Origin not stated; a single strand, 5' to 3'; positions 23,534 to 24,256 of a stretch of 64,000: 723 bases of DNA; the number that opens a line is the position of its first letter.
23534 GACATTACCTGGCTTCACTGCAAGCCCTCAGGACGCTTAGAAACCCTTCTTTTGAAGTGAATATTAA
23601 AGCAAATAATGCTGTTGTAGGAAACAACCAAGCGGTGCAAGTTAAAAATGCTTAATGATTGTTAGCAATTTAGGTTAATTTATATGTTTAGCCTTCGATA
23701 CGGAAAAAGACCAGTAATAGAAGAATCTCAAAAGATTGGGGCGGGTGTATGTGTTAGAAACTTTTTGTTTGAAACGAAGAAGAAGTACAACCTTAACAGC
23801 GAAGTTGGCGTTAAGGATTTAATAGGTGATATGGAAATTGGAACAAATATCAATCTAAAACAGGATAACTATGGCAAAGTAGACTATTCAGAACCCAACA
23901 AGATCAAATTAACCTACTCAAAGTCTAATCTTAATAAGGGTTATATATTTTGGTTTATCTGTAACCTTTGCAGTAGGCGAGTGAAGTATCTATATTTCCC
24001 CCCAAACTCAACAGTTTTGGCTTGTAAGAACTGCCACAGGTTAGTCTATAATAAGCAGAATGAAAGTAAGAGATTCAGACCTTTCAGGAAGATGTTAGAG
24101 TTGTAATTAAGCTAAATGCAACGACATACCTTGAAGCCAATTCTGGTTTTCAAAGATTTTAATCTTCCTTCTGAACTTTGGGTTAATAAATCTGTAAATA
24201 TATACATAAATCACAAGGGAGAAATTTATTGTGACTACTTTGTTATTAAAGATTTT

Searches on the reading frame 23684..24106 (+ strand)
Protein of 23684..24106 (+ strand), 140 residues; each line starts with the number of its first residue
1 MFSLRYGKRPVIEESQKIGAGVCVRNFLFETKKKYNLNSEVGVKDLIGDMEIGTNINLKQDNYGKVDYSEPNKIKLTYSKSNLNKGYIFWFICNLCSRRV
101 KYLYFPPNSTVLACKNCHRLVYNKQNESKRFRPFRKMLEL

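Call 30: search_protein_families(library=pfam, proteins=[window:23684-24106:+], max_evalue=0.01)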
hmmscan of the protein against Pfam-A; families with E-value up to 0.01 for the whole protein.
window:23684-24106:+ (140 aa): 0 families

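Call 31: search_protein_families(library=phrogs, proteins=[window:23684-24106:+], max_evalue=0.01)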
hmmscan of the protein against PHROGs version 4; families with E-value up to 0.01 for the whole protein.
window:23684-24106:+ (140 aa): 0 families

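Call 68: search_protein_representatives(protein=window:23684-24103:+)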
Query: 140 residues. Proteins with E-value up to 0.001 (for the whole library): 460; up to 1e-10: 28; up to 1e-30: 4. The best 150 are listed.
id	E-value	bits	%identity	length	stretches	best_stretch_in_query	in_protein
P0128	7.3e-40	152.2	51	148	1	6-138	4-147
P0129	9.4e-38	145.3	68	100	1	28-126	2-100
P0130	1.5e-37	144.7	54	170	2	27-138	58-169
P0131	8.8e-36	139.0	52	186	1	1-129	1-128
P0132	5.5e-25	104.0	40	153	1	2-137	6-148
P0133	1.2e-23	99.7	41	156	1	4-135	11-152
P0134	1.1e-22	96.5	42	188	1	4-129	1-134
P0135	1.2e-22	96.4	44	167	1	5-130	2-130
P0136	1.7e-21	92.7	57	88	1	58-134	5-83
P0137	4.6e-21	91.3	40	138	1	5-130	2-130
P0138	2.3e-20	89.0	45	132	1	25-123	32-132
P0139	4.7e-20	88.0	46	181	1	4-128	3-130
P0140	9.3e-20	87.0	44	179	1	8-128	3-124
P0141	2.3e-19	85.7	40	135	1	1-123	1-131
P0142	2.6e-19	85.6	45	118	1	1-107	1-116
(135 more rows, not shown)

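Call 71: search_protein_families(library=pfam, alignment_id=A3, max_evalue=0.01)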
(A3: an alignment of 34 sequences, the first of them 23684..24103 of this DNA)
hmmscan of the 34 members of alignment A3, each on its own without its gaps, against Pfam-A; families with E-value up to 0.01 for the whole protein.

A. member 1, window:23684-24103:+ (140 aa): 0 families

B. families by the number of members that match (of 34 scanned): 6 families
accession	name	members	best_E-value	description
PF07191.17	Zn_ribbon_6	1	0.00032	Double zinc ribbon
PF23477.1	zf_Tbcl_2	1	0.0058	Probable treble clef zinc finger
PF04981.18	NMD3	1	0.0066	NMD3 family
PF23547.1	Zn_ribbon_FGT1_1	1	0.0071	FORGETTER1 first zinc ribbon domain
PF01028.25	Topoisom_I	1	0.0074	Eukaryotic DNA topoisomerase I, catalytic core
PF22355.1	tRNA_int_end_N3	1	0.0096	tRNA-splicing endonuclease subunit NEQ261 N-terminal domain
